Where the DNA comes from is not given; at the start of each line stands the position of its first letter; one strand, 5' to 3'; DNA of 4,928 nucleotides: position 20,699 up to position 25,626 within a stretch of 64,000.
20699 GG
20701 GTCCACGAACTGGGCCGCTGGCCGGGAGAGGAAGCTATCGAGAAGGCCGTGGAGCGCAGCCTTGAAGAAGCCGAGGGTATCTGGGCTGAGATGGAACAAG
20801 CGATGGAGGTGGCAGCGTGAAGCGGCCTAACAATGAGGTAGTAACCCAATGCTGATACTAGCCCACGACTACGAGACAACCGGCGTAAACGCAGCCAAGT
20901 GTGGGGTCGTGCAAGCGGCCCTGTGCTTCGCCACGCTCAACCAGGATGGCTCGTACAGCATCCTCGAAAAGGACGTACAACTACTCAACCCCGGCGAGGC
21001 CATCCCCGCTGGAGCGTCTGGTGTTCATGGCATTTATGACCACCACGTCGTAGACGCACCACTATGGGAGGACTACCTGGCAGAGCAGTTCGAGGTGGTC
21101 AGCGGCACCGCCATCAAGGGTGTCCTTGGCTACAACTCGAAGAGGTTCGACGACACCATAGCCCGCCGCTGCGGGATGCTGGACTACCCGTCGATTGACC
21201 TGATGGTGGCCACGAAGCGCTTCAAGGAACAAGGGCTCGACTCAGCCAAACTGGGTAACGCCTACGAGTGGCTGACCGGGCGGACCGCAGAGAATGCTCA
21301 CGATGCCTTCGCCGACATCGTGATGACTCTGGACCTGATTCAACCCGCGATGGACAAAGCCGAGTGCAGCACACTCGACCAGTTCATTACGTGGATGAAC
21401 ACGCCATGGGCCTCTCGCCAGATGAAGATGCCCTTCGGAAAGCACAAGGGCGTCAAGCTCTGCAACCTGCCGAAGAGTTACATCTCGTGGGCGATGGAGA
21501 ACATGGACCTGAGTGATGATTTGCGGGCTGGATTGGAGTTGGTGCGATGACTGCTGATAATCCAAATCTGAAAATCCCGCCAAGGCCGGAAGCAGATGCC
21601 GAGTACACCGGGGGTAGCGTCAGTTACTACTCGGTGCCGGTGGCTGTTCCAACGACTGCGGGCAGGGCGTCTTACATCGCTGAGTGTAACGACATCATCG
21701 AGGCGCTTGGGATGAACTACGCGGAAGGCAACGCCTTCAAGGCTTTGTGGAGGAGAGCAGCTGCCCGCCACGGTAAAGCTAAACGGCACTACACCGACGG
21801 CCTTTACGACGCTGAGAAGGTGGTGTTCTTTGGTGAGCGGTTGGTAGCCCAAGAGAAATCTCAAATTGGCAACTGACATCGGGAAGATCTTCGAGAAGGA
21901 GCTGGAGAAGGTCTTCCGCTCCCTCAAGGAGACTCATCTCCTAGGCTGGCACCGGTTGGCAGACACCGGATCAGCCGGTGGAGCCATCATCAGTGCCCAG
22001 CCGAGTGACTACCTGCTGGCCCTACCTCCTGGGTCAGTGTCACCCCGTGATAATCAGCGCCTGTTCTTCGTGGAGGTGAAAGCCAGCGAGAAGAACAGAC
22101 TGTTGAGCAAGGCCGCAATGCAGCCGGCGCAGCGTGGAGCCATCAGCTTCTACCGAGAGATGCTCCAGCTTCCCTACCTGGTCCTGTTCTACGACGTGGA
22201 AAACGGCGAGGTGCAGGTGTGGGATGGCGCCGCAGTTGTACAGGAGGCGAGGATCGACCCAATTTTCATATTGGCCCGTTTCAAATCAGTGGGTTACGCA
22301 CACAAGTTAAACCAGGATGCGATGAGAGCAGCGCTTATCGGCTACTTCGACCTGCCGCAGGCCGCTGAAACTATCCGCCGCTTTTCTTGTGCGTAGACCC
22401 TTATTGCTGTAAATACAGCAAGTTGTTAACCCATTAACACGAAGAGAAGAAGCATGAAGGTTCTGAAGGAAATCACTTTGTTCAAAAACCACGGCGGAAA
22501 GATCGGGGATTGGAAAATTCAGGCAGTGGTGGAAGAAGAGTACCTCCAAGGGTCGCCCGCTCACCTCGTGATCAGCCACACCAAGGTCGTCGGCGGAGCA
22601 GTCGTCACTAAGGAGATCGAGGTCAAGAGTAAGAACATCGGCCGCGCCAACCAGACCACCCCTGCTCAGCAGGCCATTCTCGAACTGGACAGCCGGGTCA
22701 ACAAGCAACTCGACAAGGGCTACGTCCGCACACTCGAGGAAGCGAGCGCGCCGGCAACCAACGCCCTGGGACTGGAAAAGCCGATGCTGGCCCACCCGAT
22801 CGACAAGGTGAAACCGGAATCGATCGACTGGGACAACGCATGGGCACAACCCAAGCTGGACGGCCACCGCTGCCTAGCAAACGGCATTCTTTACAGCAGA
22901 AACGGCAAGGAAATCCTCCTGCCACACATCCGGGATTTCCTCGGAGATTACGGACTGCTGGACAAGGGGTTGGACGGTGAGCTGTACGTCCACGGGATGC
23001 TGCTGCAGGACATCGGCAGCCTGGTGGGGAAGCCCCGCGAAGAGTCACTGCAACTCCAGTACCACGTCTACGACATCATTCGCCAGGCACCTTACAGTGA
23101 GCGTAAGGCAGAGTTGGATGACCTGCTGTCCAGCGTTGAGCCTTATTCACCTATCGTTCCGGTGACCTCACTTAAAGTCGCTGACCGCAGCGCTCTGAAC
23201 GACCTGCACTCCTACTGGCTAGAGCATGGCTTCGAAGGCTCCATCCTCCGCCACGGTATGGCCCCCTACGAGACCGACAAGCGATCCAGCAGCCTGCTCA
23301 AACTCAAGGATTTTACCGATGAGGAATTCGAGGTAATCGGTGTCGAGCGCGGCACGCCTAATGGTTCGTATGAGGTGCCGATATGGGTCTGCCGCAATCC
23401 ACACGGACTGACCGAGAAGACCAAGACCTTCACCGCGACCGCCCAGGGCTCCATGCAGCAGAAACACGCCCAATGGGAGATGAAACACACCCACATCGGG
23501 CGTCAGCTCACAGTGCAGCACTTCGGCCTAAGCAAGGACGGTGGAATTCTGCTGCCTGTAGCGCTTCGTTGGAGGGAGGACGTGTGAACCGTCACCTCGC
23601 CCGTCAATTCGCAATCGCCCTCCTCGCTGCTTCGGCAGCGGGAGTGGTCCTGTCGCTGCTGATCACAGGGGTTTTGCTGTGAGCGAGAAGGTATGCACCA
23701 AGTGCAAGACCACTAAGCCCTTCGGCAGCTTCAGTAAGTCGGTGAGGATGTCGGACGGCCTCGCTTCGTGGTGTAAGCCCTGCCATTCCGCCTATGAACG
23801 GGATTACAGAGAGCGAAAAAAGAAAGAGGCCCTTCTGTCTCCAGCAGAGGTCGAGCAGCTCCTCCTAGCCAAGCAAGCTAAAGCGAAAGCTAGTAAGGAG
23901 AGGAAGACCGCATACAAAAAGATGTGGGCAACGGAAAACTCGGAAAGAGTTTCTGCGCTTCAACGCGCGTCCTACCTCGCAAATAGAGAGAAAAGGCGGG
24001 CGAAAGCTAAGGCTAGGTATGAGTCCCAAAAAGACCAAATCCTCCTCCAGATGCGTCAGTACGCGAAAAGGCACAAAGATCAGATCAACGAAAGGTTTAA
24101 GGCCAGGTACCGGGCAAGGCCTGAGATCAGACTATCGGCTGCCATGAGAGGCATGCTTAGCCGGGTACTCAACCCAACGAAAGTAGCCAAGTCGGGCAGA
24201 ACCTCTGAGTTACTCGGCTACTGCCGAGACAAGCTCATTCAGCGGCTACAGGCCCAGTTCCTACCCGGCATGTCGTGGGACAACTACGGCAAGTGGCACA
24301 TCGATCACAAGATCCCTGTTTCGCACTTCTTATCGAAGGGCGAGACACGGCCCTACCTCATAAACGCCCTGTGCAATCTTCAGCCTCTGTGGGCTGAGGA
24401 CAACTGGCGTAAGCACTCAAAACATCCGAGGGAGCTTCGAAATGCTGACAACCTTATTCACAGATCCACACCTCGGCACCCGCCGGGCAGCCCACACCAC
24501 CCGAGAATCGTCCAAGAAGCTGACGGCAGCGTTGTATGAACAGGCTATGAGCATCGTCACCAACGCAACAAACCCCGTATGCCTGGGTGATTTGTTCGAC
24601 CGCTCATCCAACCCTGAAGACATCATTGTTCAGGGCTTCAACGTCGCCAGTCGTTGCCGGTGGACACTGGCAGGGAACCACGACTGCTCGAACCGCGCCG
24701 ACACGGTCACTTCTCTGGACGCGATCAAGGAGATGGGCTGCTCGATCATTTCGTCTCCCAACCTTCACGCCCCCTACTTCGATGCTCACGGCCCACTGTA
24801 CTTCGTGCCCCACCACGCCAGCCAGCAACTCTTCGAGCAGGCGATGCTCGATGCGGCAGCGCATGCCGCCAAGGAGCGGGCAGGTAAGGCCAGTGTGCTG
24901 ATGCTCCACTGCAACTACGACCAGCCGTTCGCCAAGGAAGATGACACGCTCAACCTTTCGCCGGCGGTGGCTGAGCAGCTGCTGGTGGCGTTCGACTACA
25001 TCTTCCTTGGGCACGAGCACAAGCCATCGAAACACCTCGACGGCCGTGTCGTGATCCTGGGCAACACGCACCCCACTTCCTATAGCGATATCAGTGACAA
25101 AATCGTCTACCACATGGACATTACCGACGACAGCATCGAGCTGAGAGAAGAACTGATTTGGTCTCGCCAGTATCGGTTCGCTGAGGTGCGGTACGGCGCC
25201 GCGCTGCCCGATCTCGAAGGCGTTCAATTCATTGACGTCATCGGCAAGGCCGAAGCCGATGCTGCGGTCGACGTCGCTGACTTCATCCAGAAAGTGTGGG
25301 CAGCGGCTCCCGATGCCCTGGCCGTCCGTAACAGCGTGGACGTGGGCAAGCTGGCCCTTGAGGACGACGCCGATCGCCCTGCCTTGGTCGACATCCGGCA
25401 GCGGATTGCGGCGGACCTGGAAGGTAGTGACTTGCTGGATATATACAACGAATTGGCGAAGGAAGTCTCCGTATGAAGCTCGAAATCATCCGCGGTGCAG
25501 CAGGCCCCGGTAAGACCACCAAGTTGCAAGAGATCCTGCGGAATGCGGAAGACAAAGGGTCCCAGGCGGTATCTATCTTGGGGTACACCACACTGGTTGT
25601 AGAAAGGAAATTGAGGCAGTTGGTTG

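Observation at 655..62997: Genome-wide 12-bp palindromic motif CTGTA(W)(W)TACAG at about 20 gene junctions: a candidate single-regulator regulon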

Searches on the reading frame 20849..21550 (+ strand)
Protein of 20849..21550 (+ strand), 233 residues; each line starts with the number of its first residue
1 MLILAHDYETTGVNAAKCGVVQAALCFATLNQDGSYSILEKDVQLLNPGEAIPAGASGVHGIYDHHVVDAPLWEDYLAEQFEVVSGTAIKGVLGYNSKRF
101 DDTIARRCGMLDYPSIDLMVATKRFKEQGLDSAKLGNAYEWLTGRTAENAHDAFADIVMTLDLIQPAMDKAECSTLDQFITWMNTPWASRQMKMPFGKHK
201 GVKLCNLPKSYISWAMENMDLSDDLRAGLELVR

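Call 21: search_protein_families(library=phrogs, proteins=[window:20849-21550:+], max_evalue=0.0001)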
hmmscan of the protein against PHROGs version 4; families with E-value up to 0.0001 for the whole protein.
window:20849-21550:+ (233 aa): 3 families
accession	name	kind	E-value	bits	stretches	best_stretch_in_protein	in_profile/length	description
phrog_192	-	DNA, RNA and nucleotide metabolism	1.1e-35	124.8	1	1-227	106-340/397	DNA polymerase exonuclease subunit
phrog_19080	-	unknown function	9.6e-08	32.1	1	3-107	7-110/477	-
phrog_3628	-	unknown function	4.8e-05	23.7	1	193-223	102-132/257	-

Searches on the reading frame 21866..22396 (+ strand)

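Call 21: search_protein_families(library=phrogs, proteins=[window:21866-22396:+], max_evalue=0.0001)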
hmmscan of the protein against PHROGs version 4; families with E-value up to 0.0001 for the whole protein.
window:21866-22396:+ (176 aa): 1 family
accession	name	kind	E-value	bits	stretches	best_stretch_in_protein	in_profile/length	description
phrog_37986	-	DNA, RNA and nucleotide metabolism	1.8e-47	162.4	1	1-171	5-177/180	Holliday junction resolvase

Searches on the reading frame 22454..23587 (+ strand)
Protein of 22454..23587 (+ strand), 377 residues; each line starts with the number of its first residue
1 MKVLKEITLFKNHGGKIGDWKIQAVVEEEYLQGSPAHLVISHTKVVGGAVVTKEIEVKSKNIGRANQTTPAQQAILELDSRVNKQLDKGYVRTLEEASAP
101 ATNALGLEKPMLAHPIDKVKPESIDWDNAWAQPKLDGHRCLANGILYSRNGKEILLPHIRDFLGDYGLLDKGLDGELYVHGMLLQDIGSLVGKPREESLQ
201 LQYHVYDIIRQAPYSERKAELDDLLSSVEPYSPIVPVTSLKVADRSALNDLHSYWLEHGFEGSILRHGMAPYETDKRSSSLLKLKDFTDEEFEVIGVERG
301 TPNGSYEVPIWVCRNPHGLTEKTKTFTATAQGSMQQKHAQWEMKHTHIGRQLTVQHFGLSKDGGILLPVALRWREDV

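Call 21: search_protein_families(library=phrogs, proteins=[window:22454-23587:+], max_evalue=0.0001)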
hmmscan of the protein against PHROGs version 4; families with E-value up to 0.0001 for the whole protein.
window:22454-23587:+ (377 aa): 1 family
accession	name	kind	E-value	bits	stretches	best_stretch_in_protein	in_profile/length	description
phrog_114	-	DNA, RNA and nucleotide metabolism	2.9e-72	245.2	1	35-376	141-500/634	ATP-dependent DNA ligase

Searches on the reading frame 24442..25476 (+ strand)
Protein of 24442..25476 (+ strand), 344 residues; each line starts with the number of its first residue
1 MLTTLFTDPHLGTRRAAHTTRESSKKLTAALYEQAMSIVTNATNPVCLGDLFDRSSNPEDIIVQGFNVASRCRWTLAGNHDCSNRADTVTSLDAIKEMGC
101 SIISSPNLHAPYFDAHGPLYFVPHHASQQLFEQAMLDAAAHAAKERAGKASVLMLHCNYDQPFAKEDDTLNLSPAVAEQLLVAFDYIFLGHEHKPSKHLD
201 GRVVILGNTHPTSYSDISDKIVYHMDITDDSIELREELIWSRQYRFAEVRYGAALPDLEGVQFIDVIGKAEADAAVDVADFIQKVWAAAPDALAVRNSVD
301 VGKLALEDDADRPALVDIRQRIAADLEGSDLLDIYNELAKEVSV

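Call 21: search_protein_families(library=phrogs, proteins=[window:24442-25476:+], max_evalue=0.0001)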
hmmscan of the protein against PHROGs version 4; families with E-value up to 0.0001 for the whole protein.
window:24442-25476:+ (344 aa): 1 family
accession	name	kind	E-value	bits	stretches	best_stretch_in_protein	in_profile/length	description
phrog_100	-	DNA, RNA and nucleotide metabolism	6.6e-27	95.3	1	5-340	33-373/989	SbcD-like subunit of palindrome specific endonuclease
